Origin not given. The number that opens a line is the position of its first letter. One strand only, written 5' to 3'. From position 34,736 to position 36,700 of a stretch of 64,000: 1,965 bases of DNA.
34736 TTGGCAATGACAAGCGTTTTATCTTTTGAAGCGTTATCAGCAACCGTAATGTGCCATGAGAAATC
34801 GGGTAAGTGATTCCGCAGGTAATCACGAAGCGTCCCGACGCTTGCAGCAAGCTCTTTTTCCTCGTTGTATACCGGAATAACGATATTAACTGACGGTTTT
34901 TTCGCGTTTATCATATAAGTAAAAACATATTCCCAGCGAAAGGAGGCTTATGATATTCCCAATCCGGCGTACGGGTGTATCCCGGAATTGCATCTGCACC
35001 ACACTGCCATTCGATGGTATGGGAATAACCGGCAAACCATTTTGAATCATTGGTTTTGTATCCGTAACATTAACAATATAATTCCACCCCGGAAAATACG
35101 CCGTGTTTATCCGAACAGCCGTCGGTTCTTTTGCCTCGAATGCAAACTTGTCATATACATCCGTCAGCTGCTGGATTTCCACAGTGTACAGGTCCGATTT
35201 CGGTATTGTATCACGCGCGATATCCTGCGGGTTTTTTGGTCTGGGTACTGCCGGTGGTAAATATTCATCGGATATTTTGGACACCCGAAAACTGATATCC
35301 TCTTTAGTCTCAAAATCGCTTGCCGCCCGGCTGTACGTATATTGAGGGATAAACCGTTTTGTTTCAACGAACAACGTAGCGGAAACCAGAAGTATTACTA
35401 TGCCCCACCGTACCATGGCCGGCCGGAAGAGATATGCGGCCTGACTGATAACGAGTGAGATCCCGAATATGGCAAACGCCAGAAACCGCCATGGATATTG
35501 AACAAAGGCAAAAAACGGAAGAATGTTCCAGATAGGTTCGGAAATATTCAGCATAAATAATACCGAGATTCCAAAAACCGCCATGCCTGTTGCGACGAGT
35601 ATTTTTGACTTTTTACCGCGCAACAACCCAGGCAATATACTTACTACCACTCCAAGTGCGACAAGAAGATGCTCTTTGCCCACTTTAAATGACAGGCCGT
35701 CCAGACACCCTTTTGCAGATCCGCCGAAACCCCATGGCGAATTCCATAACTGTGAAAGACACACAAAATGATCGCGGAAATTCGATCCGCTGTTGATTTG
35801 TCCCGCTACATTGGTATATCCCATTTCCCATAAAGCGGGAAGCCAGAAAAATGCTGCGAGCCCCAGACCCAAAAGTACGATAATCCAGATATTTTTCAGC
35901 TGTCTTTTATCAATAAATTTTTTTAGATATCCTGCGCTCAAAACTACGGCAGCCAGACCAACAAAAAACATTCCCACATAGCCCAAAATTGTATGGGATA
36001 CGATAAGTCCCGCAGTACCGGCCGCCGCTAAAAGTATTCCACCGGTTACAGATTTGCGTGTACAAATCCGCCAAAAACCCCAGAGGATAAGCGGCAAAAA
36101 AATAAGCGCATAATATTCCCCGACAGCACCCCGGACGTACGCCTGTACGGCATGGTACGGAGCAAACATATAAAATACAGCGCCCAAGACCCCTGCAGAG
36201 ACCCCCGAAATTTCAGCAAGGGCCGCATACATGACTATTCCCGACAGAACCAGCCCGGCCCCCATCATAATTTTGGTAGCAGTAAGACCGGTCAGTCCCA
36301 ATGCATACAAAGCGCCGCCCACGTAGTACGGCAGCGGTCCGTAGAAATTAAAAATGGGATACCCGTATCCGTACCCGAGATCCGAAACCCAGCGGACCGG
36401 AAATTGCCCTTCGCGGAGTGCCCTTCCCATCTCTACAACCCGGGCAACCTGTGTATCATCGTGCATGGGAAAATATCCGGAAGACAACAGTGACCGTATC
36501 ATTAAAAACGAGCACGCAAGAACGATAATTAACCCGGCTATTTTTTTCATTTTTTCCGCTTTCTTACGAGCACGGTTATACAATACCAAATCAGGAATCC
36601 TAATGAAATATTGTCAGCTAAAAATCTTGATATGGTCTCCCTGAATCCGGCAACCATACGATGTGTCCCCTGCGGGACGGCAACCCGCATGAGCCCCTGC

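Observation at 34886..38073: An expanded PF10131-type ('PTPS-related') membrane protein family embedded as a candidate new GT-C clade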

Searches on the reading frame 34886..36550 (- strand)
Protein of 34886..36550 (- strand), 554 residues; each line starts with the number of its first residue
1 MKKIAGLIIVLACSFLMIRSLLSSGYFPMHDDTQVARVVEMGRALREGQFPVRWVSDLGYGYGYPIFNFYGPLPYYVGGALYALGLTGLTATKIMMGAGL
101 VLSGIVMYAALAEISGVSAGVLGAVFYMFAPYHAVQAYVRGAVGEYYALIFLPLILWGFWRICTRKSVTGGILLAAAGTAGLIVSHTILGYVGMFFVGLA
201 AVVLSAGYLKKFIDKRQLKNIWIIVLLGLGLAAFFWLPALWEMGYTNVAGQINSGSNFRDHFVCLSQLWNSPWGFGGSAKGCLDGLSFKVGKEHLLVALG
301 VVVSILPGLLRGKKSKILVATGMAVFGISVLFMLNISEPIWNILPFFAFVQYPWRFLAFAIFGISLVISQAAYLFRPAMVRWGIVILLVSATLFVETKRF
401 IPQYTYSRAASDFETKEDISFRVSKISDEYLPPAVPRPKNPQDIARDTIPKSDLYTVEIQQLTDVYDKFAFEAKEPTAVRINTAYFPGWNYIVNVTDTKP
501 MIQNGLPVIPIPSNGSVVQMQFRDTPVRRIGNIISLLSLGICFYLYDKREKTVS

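Call 4: search_protein_families(library=pfam, proteins=[window:34886-36550:-], max_evalue=0.01)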
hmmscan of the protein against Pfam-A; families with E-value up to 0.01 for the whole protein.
window:34886-36550:- (554 aa): 2 families
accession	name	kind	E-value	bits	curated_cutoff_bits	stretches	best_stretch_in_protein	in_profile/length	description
PF10131.15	PTPS_related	-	0.00032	19.7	26.4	1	67-367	1-276/621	6-pyruvoyl-tetrahydropterin synthase related domain; membrane protein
PF09586.16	YfhO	-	0.0015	17.5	28.5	1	101-394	101-380/835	Bacterial membrane protein YfhO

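Call 5: search_protein_families(library=ncbifam, proteins=[window:34886-36550:-], max_evalue=0.01)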
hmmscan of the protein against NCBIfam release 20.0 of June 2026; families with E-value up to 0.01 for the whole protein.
window:34886-36550:- (554 aa): 0 families

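Call 10: find_homologous_proteins(query=window:34886-36550:-)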
Query window:34886-36550:- (554 aa): 2140 proteins with E <= 0.001 among 8000 candidates; the best 120 are listed.
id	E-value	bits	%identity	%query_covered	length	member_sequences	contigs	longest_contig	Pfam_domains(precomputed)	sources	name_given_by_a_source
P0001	0.0e+0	1011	80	100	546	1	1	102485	PF10131.16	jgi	jgi:hypothetical protein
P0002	4.7e-283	958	76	100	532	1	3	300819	-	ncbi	-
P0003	1.6e-280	950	77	100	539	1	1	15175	-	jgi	jgi:hypothetical protein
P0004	2.3e-280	949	77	100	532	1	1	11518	-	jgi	jgi:hypothetical protein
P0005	1.6e-279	946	76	100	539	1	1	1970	-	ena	-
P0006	2.8e-279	946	76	100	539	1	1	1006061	-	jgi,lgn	jgi:hypothetical protein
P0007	7.9e-279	944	76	100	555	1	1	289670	-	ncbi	-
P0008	3.3e-278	942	75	100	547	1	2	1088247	-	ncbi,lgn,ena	-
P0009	4.2e-278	942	77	100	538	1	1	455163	-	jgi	jgi:hypothetical protein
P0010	1.2e-277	940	76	100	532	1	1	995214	-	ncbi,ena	-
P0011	2.8e-277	939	77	100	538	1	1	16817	-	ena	-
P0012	2.5e-276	936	77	95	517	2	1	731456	-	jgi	jgi:hypothetical protein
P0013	9.6e-276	934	75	100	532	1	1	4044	-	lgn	-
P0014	4.4e-273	925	74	100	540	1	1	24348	-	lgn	-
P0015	1.3e-270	917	74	100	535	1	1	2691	-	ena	-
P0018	6.4e-261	885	72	100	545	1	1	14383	PF09586.17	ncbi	-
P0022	1.7e-246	837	69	100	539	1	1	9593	PF10131.16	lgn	-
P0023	1.5e-241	821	64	100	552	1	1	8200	PF10131.16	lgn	-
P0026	1.8e-237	808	65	100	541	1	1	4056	PF10131.16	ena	-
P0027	2.0e-235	801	64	99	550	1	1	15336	PF10131.16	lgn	-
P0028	1.6e-234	798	63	100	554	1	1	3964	PF10131.16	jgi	-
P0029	4.4e-233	793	62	100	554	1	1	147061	PF10131.16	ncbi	-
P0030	2.7e-224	764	62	100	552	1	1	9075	PF10131.16,PF09586.17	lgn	-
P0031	1.9e-223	761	61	100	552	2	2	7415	PF10131.16,PF09586.17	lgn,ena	-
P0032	8.6e-222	756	62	100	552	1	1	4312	PF10131.16,PF09586.17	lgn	-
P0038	1.1e-213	729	63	100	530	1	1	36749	PF10131.16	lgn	-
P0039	5.8e-212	723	59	100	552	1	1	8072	PF10131.16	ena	-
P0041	2.6e-211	721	60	99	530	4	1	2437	PF10131.16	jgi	-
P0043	2.9e-210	718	58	100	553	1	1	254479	PF10131.16,PF09586.17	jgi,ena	-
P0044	1.2e-209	716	61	100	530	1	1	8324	PF10131.16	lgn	-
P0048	8.7e-201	686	58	100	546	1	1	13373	PF10131.16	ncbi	-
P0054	2.6e-176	606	50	99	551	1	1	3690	PF10131.16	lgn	-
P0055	1.3e-175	603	50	97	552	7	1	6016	PF10131.16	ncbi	-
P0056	2.3e-175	603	53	96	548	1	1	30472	PF10131.16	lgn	-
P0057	4.3e-174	598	51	100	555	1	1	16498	PF10131.16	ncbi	-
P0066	3.1e-168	579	48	99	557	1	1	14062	PF10131.16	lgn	-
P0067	3.2e-168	579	51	99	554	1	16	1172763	PF10131.16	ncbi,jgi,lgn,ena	jgi:uncharacterized membrane protein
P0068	1.6e-167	577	49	99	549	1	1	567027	PF10131.16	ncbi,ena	-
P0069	2.1e-167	576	49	99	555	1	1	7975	PF10131.16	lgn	-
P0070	3.0e-167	576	51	99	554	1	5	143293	PF10131.16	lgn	-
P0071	9.4e-167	574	50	95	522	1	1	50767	PF10131.16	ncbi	-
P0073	1.4e-165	570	49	99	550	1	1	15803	PF10131.16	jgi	jgi:hypothetical protein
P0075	5.0e-165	568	49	99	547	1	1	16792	PF10131.16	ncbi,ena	-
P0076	3.1e-164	566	49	99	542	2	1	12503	PF10131.16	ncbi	-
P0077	4.2e-164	565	49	100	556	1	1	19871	PF10131.16,PF09586.17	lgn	-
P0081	2.5e-163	563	50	99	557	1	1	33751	PF10131.16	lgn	-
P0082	6.8e-163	561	49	99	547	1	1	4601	PF10131.16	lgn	-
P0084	8.1e-163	561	50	99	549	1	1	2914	PF10131.16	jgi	jgi:hypothetical protein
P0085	1.2e-162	561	48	100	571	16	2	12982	PF10131.16,PF09586.17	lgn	-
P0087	2.5e-162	560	48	99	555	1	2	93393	PF10131.16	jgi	jgi:hypothetical protein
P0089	5.0e-162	559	49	100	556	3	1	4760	PF10131.16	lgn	-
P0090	9.0e-162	558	46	99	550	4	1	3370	PF10131.16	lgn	-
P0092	1.6e-161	557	48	99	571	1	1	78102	PF10131.16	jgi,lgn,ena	-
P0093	1.6e-161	557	49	100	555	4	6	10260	PF10131.16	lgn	-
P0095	1.9e-161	557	48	99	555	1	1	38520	PF10131.16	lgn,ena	-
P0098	3.2e-161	556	47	99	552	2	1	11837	PF10131.16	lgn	-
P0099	3.3e-161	556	47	99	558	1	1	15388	PF10131.16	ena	-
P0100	3.5e-161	556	47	98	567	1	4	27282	PF10131.16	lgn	-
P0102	6.8e-161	555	50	100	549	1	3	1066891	PF10131.16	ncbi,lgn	-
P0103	1.6e-160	554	48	99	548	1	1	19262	PF10131.16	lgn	-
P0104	2.6e-160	553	49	100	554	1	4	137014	PF10131.16,PF09586.17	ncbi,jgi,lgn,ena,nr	ncbi:hypothetical protein KKB64_03085 [Patescibacteria group bacterium]|nr:hypothetical protein [Pat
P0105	4.9e-160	552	49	99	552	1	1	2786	PF10131.16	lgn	-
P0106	7.1e-160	551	48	100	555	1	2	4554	PF09586.17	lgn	-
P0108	1.1e-159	551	48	99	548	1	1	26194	PF10131.16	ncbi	-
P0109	1.2e-159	551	49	100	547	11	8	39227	PF10131.16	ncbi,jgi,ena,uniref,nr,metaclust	ncbi:MAG: hypothetical protein UV66_C0003G0011 [Candidatus Woesebacteria bacterium GW2011_GWA1_43_12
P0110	1.3e-159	551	47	99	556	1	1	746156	PF10131.16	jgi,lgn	-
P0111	1.7e-159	550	48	100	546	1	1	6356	PF10131.16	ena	-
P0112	2.0e-159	550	48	98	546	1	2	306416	PF10131.16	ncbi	-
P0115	6.8e-159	548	47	100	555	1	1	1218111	PF10131.16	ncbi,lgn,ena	-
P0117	1.5e-158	547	48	100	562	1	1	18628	PF10131.16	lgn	-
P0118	2.1e-158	547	46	100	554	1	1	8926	PF10131.16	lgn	-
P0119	2.4e-158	546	48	99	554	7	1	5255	PF10131.16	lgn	-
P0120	2.7e-158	546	48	99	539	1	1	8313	PF10131.16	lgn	-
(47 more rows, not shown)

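Call 14: search_solved_structures(query=A1, max_evalue=10, show_alignments=2)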
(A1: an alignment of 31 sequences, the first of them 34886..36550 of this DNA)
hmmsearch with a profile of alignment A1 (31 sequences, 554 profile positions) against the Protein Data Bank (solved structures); distinct sequences matched with E-value up to 10: 3.
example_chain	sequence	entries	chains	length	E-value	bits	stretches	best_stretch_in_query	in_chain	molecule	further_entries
4yle_A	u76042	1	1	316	1.5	10.2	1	80-122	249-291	Periplasmic binding protein/LacI transcriptional regulator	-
5dbt_A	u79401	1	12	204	1.6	10.1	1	428-506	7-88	Deoxyribose-phosphate aldolase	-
5dbu_A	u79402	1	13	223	2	9.8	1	428-506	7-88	Deoxyribose-phosphate aldolase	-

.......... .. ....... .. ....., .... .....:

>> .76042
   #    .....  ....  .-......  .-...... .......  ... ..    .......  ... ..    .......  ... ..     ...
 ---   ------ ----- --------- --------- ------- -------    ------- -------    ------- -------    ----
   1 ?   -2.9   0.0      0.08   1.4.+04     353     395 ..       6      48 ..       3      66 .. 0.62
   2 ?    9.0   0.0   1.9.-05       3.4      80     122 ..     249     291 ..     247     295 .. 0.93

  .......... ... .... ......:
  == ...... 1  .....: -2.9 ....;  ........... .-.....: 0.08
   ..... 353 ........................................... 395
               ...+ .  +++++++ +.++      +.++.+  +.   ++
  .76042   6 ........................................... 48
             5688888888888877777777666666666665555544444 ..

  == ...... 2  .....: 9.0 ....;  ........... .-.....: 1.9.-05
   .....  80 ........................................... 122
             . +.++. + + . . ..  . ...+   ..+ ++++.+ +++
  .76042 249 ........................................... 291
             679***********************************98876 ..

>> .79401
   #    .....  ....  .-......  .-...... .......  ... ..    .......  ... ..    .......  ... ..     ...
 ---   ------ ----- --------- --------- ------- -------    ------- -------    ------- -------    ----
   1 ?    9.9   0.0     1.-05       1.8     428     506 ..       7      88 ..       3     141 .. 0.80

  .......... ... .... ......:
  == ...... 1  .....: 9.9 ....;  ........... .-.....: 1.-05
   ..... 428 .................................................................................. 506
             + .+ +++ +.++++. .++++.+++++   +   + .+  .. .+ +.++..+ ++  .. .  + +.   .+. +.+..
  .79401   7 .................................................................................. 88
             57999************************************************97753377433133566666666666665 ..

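Call 19: find_related_loci(query=A1, collection=genome_contigs, flank=6000)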
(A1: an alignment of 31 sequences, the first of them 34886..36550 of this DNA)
Query A1 (554 aa) in genome_contigs; peptide patterns used: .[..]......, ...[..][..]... (x = any residue, [..] = any of these).
599 stretches matched a pattern (row limit reached: there are more); 564 encode a relative of the query (tblastn E <= 1e-3); the best 80 are kept; 80 distinct loci.
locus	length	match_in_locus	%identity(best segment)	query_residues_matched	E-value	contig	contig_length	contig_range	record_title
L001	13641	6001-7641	75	1-554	0e+0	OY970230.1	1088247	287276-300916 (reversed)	MAG: Candidatus Gottesmanbacteria bacterium isolate MFD01689.bin.c.3 genome assembly, chromosome: 1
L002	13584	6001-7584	76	5-554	0e+0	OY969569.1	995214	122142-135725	MAG: Candidatus Gottesmanbacteria bacterium isolate MFD03899.bin.c.1 genome assembly, chromosome: 1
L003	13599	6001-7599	61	1-553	0e+0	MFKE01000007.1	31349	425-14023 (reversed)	MAG: Candidatus Gottesmanbacteria bacterium RIFOXYB1_FULL_47_11 rifoxyb1_full_scaffold_1345, whole genome shotgun sequen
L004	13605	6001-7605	62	1-554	0e+0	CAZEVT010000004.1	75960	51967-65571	MAG TPA_asm: uncultured Gammaproteobacteria bacterium isolate SRP119689_co1_156 genome assembly, contig: NODE_347_length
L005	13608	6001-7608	54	1-553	0e+0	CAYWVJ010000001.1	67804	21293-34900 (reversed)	MAG TPA_asm: uncultured Gammaproteobacteria bacterium isolate SRP093762_co1_96 genome assembly, contig: NODE_257_length_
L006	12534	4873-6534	51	1-554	4e-172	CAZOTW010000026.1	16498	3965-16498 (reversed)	MAG TPA_asm: uncultured Gammaproteobacteria bacterium isolate SRP080215_co1_129 genome assembly, contig: NODE_2594_lengt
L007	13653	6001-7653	51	1-551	3e-168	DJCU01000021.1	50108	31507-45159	MAG TPA_asm: Candidatus Gottesmanbacteria bacterium UBA5942 UBA5942_contig_290, whole genome shotgun sequence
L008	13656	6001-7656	49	1-552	3e-168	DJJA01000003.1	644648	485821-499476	MAG TPA_asm: Candidatus Gottesmanbacteria bacterium UBA6580 UBA6580_contig_80, whole genome shotgun sequence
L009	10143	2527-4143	49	2-549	4e-165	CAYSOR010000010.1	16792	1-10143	MAG TPA_asm: uncultured Gammaproteobacteria bacterium isolate binchicken_co266_188 genome assembly, contig: NODE_5667_le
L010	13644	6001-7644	48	4-551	4e-166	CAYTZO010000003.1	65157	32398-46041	MAG TPA_asm: uncultured Gammaproteobacteria bacterium isolate SRP093762_co1_179 genome assembly, contig: NODE_278_length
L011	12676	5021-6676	48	2-552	3e-163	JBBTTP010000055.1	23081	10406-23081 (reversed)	MAG: Patescibacteria group bacterium isolate H52-bin037_1 H52_bin037_1_000000000055, whole genome shotgun sequence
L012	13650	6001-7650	48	3-552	6e-162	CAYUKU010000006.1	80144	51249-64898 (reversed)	MAG TPA_asm: uncultured Gammaproteobacteria bacterium isolate binchicken_co58_53 genome assembly, contig: NODE_235_lengt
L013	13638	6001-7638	48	1-551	6e-161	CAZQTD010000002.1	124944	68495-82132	MAG TPA_asm: uncultured Gammaproteobacteria bacterium isolate binchicken_co58_20 genome assembly, contig: NODE_114_lengt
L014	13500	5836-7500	44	4-552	1e-158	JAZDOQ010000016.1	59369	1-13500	MAG: Candidatus Gottesmanbacteria bacterium isolate MEGAHIT-group-0.784 k141_2556453, whole genome shotgun sequence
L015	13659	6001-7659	48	1-552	7e-156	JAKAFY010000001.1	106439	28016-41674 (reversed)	MAG: bacterium isolate WY2.bin139 NODE_250_length_106439_cov_2.005597, whole genome shotgun sequence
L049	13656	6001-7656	41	2-539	6e-125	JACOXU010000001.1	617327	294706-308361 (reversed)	MAG: Candidatus Levyibacteriota bacterium isolate NC_groundwater_161_Ag_S-0.1um_37_19 S4_GD2017_2_S1_scaffold_10, whole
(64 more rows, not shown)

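Call 24: predict_structure(alignment_id=A1)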
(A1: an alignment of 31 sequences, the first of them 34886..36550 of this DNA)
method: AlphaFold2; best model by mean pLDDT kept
length: 554 residues; sequences in the alignment: 31
mean_pLDDT: 84.7   pTM: 0.88
mean pLDDT of the five models: 84.7, 84.7, 80.3, 80.0, 79.7
residues with pLDDT >= 90: 254; 70-90: 225; 50-70: 54; < 50: 21
segments of 3 or more residues with pLDDT < 50: 271-285, 551-554
pLDDT, mean of each block of 10 residues (from residue 1): 93 91 67 83 89 87 74 89 93 91 97 95 95 79 85 94 86 93 87 87 72 78 92 90 77 62 67 41 50 88 90 90 93 86 73 85 96 91 95 88 73 87 75 84 86 93 92 94 91 93 92 94 91 95 78 44
secondary structure, 60 per line:
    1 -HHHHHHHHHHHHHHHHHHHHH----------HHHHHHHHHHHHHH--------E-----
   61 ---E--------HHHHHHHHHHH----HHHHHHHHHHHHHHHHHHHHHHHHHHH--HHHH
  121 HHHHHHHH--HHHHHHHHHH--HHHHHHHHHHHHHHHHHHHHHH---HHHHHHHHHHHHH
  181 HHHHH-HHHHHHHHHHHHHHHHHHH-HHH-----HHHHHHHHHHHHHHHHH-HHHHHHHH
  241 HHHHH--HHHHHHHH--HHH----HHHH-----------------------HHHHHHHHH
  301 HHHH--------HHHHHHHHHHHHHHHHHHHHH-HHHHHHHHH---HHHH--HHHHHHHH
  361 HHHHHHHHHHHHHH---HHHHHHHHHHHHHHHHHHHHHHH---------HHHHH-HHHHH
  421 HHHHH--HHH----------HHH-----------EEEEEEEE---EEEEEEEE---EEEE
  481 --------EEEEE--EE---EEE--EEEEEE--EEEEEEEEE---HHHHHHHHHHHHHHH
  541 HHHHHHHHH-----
elements in order: H2-22 H33-46 H73-83 H88-114 H117-128 H131-140 H143-164 H168-185 H187-205 H215-231 H233-245 H248-255 H265-268 H292-304 H313-333 H335-343 H347-350 H353-374 H378-400 H410-414 H416-425 E455-462 E466-473 E477-480 E489-493 E501-503 E506-511 E514-522 H526-549

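Call 27: fold_search(model_id=the predicted structure, library=pdb)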
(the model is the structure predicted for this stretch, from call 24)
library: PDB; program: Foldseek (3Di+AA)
matches with E <= 10: 457; with E <= 0.001: 8
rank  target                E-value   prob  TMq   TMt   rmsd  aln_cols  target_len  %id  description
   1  8pn9_A                1.4e-04  1.00  0.41  0.35  16.7       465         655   12  Structure of human oligosaccharyltransferase OST-A complex bound to NGI-1 (released 2024-05-08)
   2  6w98_A                2.8e-04  1.00  0.47  0.22   5.4       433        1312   15  Single-Particle Cryo-EM Structure of Arabinofuranosyltransferase AftD from Mycobacteria (released 2020-05-13)
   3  6ezn_F                3.1e-04  1.00  0.46  0.40  11.9       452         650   14  Cryo-EM structure of the yeast oligosaccharyltransferase (OST) complex (released 2018-01-17)
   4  7oci_F                3.3e-04  1.00  0.46  0.41  10.0       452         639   13  Cryo-EM structure of yeast Ost6p containing oligosaccharyltransferase complex (released 2022-02-16)
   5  3waj                  6.2e-04  1.00  0.39  0.29  14.5       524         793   14  Crystal structure of the Archaeoglobus fulgidus oligosaccharyltransferase (O29867_ARCFU) complex with Zn and sulfate (released 2013-10-30)
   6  6s7o_A                7.4e-04  1.00  0.39  0.34  18.2       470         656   14  Cryo-EM structure of human oligosaccharyltransferase complex OST-A (released 2019-12-18)
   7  6s7t_A                7.4e-04  1.00  0.35  0.29  13.6       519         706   11  Cryo-EM structure of human oligosaccharyltransferase complex OST-B (released 2019-12-18)
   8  7e9s_A                8.4e-04  1.00  0.41  0.28  13.1       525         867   12  Archaeal oligosaccharyltransferase AglB from Archaeoglobus fulgidus in complex with an inhibitory peptide and a dolich (released 2021-09-08)
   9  6wby                  1.1e-03  1.00  0.45  0.22   5.8       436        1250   15  Single-Particle Cryo-EM Structure of Arabinofuranosyltransferase AftD from Mycobacteria, Mutant R1389S Class 2 (released 2020-05-13)
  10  8b6l_I                1.2e-03  1.00  0.40  0.33  19.1       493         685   13  Subtomogram average of the human Sec61-TRAP-OSTA-translocon (released 2022-12-07)
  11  9n9j_I                1.2e-03  1.00  0.38  0.31  19.0       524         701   12  Structure of a GRP94 folding intermediate engaged with a CCDC134- and FKBP11-bound secretory translocon (released 2025-11-19)
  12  8agb_A                1.2e-03  1.00  0.45  0.40  12.9       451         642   14  Structure of yeast oligosaccharylransferase complex with lipid-linked oligosaccharide bound (released 2022-12-07)
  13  5f15                  1.3e-03  1.00  0.35  0.36   9.0       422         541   14  Crystal Structure of ArnT from Cupriavidus metallidurans bound to Undecaprenyl phosphate (released 2016-02-17)
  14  8if8_C                2.0e-03  1.00  0.40  0.37  12.2       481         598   13  Arabinosyltransferase AftA (released 2023-05-31)
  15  8if8_B                2.7e-03  1.00  0.39  0.36  12.3       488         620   12  Arabinosyltransferase AftA (released 2023-05-31)
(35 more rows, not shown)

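Call 38: search_protein_families(library=pfam, alignment_id=A1, max_evalue=0.01)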
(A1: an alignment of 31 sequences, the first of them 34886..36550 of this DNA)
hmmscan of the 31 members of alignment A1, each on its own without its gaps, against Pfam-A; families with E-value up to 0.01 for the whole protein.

A. member 1, window:34886-36550:- (554 aa): 2 families
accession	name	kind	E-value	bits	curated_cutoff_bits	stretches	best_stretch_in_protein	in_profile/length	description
PF10131.15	PTPS_related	-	0.00032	19.7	26.4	1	67-367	1-276/621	6-pyruvoyl-tetrahydropterin synthase related domain; membrane protein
PF09586.16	YfhO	-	0.0015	17.5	28.5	1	101-394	101-380/835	Bacterial membrane protein YfhO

B. families by the number of members that match (of 31 scanned): 2 families
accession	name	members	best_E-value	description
PF10131.15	PTPS_related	28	4.9e-12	6-pyruvoyl-tetrahydropterin synthase related domain; membrane protein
PF09586.16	YfhO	11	2.6e-10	Bacterial membrane protein YfhO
